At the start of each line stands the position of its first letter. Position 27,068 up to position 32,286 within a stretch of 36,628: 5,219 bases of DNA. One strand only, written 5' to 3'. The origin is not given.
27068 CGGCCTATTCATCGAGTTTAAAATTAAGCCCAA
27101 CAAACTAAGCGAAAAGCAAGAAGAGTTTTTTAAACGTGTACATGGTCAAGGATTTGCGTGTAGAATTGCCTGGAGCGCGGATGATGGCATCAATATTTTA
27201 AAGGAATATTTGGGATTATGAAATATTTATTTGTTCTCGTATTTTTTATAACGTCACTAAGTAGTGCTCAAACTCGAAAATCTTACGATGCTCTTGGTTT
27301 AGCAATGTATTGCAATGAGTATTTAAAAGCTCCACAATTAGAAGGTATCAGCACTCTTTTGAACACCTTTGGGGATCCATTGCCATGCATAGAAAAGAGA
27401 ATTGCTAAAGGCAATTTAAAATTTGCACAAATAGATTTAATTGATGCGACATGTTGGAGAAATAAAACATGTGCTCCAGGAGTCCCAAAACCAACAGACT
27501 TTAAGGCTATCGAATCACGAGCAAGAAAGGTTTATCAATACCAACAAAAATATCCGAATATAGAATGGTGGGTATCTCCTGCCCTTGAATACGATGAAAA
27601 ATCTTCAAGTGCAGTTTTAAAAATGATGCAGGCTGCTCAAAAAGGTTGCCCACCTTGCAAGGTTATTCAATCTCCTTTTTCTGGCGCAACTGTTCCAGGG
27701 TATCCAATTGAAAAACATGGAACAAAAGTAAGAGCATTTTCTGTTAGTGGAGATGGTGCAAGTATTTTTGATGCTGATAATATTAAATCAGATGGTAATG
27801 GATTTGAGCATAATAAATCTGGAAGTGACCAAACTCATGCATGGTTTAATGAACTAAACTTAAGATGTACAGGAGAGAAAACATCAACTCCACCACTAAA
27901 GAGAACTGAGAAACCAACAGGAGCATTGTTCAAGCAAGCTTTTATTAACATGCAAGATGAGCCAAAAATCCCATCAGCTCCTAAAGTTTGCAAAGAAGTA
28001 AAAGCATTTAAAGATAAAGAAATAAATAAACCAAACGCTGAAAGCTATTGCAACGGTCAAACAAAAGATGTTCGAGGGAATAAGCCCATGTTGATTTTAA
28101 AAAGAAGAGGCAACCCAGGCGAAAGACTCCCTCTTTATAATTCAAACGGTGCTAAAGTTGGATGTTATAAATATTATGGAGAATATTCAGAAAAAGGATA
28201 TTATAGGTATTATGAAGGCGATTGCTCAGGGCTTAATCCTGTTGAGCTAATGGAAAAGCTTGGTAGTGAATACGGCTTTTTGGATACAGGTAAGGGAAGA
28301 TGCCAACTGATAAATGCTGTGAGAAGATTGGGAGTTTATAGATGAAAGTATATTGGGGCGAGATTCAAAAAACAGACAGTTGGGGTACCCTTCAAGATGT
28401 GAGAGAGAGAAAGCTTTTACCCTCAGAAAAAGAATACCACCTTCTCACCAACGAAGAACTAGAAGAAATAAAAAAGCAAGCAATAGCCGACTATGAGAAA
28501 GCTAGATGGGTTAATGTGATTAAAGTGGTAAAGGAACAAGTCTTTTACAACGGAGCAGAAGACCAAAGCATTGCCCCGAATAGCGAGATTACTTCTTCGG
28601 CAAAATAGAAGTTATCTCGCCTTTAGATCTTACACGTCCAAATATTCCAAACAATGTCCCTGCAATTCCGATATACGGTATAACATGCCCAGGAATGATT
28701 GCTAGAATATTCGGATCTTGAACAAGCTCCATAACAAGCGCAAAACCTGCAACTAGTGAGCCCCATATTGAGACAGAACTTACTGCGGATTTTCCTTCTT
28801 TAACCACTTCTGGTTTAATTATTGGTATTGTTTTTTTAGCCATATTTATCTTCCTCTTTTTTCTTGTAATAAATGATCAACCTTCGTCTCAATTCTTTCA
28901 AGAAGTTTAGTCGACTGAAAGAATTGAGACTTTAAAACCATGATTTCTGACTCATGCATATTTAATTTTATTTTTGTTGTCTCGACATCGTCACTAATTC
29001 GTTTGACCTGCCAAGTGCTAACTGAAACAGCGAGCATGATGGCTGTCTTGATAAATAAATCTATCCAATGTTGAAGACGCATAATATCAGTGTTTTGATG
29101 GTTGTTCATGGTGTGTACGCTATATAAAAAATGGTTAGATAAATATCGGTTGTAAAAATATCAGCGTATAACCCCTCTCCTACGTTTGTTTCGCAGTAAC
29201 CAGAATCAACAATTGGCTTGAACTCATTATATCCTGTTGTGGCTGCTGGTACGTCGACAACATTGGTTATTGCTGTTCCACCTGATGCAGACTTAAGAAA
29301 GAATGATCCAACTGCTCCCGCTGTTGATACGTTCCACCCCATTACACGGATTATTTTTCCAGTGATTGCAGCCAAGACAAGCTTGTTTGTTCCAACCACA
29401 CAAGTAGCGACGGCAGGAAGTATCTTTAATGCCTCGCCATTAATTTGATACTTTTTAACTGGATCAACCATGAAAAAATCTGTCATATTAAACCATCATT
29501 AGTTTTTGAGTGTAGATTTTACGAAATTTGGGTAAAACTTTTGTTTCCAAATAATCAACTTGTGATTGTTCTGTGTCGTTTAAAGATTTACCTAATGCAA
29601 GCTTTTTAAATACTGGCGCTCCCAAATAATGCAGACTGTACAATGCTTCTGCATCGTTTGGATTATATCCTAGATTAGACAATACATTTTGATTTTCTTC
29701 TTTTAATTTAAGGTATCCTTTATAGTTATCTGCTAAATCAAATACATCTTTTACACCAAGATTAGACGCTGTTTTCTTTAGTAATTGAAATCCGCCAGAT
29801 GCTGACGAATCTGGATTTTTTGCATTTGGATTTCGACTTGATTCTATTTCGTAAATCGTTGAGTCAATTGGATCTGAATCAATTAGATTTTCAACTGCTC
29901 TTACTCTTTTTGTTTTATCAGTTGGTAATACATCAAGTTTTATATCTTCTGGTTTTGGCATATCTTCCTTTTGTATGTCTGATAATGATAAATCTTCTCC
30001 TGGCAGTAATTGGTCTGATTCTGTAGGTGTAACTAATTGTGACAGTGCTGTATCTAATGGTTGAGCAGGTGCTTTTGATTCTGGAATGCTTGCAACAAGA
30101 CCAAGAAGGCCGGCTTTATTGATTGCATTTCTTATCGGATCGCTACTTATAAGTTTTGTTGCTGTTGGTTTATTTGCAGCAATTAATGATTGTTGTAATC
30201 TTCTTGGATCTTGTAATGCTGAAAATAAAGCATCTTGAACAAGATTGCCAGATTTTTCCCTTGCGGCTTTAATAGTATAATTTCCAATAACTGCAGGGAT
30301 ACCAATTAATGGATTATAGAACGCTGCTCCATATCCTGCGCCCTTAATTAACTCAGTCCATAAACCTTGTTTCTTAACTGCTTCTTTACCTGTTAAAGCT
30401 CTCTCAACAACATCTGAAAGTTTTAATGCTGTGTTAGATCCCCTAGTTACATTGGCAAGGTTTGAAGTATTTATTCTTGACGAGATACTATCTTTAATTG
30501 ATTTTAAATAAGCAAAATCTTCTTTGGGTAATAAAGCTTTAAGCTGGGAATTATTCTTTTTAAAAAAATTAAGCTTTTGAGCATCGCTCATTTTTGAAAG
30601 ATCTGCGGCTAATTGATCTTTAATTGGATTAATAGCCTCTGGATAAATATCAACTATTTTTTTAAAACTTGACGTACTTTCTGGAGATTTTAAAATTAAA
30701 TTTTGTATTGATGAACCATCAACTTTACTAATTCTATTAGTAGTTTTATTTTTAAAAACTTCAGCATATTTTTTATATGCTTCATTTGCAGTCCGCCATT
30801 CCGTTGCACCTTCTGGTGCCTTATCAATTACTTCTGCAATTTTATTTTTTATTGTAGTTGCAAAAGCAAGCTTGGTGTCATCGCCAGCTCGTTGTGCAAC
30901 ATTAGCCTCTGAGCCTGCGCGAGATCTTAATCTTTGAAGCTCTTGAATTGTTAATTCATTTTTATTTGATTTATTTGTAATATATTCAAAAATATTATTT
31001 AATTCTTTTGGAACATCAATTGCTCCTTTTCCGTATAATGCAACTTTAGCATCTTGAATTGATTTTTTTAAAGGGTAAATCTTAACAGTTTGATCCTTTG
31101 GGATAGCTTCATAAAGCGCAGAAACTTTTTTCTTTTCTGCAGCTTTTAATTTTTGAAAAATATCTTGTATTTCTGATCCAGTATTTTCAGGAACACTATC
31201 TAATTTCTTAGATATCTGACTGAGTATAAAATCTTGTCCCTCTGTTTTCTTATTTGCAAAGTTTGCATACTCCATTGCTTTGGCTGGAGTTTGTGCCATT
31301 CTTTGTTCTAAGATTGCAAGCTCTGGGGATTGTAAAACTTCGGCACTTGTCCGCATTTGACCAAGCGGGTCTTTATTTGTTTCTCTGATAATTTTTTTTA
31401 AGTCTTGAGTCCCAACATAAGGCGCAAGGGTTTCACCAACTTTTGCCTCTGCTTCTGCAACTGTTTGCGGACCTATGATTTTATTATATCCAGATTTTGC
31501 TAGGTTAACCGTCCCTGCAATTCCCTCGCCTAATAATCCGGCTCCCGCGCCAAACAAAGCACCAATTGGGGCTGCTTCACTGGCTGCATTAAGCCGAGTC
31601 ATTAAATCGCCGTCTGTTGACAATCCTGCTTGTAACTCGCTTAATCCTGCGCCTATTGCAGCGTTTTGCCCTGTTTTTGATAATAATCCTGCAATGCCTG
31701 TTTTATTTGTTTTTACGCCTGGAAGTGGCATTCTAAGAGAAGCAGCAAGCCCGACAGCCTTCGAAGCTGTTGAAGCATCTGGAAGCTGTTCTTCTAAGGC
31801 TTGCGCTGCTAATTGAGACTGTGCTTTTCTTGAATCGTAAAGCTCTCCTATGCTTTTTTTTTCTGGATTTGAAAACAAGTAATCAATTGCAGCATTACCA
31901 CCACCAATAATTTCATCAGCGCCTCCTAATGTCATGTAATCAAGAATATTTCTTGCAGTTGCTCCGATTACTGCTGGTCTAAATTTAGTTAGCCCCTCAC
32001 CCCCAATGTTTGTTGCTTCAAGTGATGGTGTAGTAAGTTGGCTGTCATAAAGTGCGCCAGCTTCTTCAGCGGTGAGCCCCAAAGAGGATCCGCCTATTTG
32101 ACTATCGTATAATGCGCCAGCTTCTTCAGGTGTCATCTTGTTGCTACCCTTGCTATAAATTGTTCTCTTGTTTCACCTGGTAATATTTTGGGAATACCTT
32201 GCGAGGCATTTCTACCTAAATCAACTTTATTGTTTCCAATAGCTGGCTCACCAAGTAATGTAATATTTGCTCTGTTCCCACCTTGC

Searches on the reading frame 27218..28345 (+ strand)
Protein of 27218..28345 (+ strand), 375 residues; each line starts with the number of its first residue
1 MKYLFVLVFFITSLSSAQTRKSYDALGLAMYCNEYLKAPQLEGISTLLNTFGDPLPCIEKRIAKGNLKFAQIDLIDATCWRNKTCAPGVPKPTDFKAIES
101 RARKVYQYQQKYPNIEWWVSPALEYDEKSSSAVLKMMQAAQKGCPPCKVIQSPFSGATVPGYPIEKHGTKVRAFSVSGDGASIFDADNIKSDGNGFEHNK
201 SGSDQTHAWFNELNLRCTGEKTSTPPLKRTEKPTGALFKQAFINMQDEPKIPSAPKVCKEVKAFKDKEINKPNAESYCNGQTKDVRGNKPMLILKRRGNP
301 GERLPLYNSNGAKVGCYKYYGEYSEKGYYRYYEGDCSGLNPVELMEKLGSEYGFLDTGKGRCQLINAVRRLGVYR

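Call 9: search_protein_families(library=phrogs, proteins=[window:27218-28345:+])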
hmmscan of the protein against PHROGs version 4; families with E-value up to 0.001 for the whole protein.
window:27218-28345:+ (375 aa): 0 families

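Call 14: search_protein_families(library=pfam, proteins=[window:27218-28345:+], max_evalue=0.01)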
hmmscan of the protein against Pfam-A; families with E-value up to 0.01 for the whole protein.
window:27218-28345:+ (375 aa): 0 families

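Call 37: search_protein_families(library=pfam, proteins=[window:27218-28345:+], max_evalue=0.01)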
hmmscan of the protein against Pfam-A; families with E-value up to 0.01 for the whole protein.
window:27218-28345:+ (375 aa): 0 families

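Call 43: find_homologous_proteins(query=window:27218-28345:+)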
Query window:27218-28345:+ (375 aa): 135 proteins with E <= 0.001 among 1355 candidates; the best 120 are listed.
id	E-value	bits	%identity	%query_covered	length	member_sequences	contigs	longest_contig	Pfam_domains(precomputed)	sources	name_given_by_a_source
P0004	1.4e-247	839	95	100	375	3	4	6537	-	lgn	-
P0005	2.1e-156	539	61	97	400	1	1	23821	-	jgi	jgi:hypothetical protein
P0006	4.3e-156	538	62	100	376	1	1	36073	-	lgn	-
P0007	4.7e-149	514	60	99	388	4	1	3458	-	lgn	-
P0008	7.4e-149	514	59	100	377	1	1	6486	-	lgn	-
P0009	9.5e-149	513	58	100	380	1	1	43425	-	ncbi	-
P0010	1.1e-148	513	62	95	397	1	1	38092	-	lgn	-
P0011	1.3e-148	513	60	96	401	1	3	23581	-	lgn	-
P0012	1.4e-148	513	60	100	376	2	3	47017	-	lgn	-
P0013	1.6e-146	506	59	100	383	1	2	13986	-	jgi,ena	jgi:hypothetical protein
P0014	1.5e-145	503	60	98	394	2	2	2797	-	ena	-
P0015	5.8e-145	501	58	99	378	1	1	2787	-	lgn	-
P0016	5.9e-145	501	59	100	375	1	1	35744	-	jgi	jgi:hypothetical protein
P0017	2.4e-144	499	58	100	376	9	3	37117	-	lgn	-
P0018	1.7e-143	496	58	100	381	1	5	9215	-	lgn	-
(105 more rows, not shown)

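Call 45: find_related_loci(query=A3, collection=viral_contigs, flank=10000)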
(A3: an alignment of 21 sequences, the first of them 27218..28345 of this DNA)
Query A3 (375 aa) in viral_contigs; peptide patterns used: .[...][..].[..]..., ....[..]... (x = any residue, [..] = any of these).
160 stretches matched a pattern; 12 encode a relative of the query (tblastn E <= 1e-3); 12 distinct loci.
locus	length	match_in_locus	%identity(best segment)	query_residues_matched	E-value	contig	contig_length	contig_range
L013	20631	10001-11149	54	1-375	9e-135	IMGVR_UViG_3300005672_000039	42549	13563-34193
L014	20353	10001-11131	53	1-375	2e-132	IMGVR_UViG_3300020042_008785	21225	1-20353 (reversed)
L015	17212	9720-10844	52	3-375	7e-130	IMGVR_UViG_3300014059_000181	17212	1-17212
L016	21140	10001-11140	51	11-375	2e-122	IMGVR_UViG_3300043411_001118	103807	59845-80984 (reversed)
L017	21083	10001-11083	52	17-375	4e-120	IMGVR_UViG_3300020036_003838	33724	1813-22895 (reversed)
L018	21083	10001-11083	52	17-375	4e-120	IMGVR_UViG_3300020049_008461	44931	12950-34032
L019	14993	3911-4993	50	14-375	9e-119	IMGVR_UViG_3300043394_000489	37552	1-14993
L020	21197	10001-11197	46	2-375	1e-112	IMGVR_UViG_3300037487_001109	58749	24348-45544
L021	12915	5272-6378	45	7-375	5e-101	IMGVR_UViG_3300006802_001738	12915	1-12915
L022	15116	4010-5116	45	7-375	5e-101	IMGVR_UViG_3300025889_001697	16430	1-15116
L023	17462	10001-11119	43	4-375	7e-90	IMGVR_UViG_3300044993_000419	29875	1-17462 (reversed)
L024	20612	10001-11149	54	1-375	9e-135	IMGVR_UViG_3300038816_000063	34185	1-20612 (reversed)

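Call 49: find_encoding_contigs(protein=P0004, flank=10000, max_places=10)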
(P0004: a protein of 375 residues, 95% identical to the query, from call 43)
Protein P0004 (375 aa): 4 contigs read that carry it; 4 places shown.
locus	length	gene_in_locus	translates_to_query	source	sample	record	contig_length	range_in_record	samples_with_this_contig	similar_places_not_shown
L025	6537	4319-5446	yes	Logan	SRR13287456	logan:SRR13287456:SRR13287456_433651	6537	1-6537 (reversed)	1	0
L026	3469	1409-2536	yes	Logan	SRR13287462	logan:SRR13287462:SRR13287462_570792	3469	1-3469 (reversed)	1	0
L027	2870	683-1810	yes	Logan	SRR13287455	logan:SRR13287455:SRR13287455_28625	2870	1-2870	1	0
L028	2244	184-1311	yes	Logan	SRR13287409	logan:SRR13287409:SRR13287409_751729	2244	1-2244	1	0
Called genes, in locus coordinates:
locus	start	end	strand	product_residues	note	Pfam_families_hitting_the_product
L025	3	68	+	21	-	?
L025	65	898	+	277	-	-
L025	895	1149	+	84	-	-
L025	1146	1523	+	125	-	-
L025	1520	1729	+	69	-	-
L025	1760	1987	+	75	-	-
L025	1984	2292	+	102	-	-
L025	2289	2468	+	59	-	-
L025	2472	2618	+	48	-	-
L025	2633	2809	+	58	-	-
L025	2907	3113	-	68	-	-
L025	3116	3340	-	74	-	-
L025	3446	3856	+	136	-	-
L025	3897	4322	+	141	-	-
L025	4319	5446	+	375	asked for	-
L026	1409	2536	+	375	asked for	-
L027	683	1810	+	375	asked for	-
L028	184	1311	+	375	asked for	-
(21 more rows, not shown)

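Call 51: find_encoding_contigs(protein=P0006, flank=10000, max_places=3)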
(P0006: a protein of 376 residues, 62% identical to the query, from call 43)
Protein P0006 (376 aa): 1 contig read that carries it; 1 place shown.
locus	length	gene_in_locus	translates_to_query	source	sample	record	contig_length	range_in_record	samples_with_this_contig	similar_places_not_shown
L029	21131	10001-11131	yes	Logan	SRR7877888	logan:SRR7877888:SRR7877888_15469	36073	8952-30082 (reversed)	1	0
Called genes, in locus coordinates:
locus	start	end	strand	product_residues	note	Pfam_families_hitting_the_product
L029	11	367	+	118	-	-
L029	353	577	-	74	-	-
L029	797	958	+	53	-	-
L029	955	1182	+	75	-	-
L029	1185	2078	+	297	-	PF03837:RecT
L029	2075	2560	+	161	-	PF05565:Sipho_Gp157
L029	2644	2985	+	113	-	-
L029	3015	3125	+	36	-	-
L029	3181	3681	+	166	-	PF01464:SLT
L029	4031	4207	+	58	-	-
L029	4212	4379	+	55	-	-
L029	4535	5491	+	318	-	PF14297:Lin1244_N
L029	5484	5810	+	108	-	-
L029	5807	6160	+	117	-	PF08774:VRR_NUC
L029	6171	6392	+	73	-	-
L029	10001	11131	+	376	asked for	-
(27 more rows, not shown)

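Call 52: find_encoding_contigs(protein=P0010, flank=10000, max_places=3)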
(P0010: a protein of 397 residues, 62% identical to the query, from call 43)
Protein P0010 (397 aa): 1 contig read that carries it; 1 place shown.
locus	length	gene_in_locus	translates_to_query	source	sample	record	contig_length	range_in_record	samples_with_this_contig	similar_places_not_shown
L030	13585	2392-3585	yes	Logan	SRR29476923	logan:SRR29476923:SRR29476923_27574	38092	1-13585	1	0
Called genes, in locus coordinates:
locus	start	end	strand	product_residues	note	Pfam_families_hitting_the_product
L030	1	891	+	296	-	?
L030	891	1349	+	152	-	-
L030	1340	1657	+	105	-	-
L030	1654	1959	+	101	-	-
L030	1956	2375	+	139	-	PF08291:Peptidase_M15_3, PF05951:Peptidase_M15_2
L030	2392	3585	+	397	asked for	-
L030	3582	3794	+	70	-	-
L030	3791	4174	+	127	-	-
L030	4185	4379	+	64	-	PF23987:Phage_holin_10 (weak)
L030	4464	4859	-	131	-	-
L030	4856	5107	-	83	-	-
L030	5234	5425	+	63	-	-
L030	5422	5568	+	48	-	-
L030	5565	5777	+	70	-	-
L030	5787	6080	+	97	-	-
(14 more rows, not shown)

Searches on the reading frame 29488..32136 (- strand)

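Call 9: search_protein_families(library=phrogs, proteins=[window:29488-32136:-])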
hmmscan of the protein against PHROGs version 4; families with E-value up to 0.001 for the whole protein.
window:29488-32136:- (882 aa): 5 families
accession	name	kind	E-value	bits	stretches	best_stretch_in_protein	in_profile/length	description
phrog_5880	-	unknown function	7.3e-08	32.5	1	57-460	54-447/661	-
phrog_22520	-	unknown function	1.6e-06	28.7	1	763-840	31-108/330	-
phrog_11561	-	unknown function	1.2e-05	24.8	1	738-843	321-432/853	-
phrog_4067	-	other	8.9e-05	22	1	760-841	690-782/980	transglycosylase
phrog_3310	-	other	0.00083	20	0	761-805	166-210/231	transglycosylase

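Call 37: search_protein_families(library=pfam, proteins=[window:29488-32136:-], max_evalue=0.01)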
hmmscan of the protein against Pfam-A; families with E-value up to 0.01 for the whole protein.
window:29488-32136:- (882 aa): 0 families
